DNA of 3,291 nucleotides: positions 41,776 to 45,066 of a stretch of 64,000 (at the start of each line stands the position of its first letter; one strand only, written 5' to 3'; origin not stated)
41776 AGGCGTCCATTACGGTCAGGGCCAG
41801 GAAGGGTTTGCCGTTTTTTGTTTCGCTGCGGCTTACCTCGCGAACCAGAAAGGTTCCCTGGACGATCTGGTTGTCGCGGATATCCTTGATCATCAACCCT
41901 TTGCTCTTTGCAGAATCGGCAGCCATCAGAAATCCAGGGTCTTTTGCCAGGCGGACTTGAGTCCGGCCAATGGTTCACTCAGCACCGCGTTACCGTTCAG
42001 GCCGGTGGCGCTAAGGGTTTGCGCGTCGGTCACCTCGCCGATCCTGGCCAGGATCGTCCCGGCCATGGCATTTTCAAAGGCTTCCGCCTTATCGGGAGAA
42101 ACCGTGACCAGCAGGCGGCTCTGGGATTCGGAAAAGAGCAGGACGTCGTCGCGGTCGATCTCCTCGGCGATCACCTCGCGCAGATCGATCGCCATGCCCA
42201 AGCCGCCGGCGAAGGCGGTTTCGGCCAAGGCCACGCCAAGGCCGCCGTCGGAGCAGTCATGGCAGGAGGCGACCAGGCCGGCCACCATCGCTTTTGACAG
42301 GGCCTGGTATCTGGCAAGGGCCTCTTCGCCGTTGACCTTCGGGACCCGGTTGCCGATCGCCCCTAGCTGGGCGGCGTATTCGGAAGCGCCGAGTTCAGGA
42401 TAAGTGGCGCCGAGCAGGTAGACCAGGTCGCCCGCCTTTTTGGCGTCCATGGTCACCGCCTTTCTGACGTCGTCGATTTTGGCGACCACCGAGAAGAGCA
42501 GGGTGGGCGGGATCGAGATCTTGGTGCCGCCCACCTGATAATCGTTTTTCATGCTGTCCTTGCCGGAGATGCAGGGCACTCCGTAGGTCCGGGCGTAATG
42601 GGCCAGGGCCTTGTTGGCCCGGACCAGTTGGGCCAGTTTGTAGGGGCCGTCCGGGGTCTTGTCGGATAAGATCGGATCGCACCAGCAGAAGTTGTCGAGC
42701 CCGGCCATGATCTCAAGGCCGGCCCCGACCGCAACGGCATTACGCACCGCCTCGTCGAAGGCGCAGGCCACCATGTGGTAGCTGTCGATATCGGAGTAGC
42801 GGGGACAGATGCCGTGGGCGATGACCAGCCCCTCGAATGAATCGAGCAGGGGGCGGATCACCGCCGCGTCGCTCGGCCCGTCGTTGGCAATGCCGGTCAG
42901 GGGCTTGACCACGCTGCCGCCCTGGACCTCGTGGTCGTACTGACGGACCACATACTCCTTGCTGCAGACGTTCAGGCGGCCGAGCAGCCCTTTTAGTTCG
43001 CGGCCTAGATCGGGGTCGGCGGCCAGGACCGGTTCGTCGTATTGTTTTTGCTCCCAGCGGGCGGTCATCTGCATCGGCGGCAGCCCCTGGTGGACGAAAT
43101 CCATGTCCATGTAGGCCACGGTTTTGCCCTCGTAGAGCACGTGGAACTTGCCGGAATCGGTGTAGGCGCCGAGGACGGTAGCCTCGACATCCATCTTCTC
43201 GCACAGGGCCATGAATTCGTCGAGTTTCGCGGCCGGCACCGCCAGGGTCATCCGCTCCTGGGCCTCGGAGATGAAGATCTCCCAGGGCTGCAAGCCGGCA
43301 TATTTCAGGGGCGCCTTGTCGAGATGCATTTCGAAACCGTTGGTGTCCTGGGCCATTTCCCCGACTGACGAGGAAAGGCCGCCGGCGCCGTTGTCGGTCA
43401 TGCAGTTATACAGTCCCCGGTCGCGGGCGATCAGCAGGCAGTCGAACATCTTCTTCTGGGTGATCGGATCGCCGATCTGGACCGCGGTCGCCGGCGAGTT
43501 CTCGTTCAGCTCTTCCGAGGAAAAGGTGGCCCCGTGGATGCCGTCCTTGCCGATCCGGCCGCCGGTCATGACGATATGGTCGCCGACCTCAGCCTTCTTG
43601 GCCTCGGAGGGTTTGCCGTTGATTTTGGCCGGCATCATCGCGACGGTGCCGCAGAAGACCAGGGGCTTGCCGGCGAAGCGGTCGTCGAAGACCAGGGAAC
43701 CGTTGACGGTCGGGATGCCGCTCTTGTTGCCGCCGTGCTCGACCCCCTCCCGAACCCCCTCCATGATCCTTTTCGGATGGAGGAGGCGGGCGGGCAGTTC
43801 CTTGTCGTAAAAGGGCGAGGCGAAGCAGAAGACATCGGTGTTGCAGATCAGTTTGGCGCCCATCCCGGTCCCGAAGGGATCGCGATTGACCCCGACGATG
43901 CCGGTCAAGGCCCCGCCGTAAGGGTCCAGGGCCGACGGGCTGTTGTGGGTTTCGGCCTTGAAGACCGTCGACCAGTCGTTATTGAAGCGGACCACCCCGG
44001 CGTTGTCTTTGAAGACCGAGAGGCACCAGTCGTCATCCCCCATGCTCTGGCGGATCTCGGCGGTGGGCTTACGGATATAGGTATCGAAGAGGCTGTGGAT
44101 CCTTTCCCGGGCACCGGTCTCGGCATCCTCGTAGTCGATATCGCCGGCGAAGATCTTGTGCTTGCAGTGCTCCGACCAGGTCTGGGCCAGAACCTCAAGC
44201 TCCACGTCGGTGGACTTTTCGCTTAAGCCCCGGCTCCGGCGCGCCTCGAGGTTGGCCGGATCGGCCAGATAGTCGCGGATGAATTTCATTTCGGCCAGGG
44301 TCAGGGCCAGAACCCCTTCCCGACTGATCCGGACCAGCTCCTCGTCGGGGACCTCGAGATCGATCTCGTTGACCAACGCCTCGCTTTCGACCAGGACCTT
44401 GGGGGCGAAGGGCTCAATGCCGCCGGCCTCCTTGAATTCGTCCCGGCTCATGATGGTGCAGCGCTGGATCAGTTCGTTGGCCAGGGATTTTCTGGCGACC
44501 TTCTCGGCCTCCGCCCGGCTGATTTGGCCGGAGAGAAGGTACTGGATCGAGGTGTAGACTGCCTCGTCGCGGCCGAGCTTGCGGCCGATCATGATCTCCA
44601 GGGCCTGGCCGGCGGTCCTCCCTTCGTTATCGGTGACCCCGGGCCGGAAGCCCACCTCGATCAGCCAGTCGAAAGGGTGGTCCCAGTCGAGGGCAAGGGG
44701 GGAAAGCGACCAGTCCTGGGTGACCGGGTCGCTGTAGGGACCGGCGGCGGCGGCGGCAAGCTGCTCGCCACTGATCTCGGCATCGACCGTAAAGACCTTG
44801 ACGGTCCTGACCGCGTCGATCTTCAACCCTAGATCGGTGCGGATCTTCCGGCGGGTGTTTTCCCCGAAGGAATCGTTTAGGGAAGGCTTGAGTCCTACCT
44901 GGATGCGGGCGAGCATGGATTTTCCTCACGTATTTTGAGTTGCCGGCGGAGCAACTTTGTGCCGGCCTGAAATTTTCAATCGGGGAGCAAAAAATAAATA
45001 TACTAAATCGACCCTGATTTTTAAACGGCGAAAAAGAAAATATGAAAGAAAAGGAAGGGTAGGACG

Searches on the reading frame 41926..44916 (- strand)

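Call 83: search_protein_families(library=pfam, max_evalue=0.00001, proteins=[window:41926-44916:-])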
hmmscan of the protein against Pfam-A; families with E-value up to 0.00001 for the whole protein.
window:41926-44916:- (996 aa): 4 families
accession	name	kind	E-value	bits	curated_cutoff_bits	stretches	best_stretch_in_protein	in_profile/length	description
PF02769.27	AIRS_C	-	2.5e-52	177.6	23.1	2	443-593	1-153/156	AIR synthase related protein, C-terminal domain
PF00586.29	AIRS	-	9.5e-22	78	24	1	304-427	2-111/112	AIR synthase related protein, N-terminal domain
PF18072.6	FGAR-AT_linker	-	2.2e-14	54.1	26.6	1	195-254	2-50/50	Formylglycinamide ribonucleotide amidotransferase linker domain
PF02700.19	PurS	-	3.7e-08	33.9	22.2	0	3-54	2-53/77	Phosphoribosylformylglycinamidine (FGAM) synthase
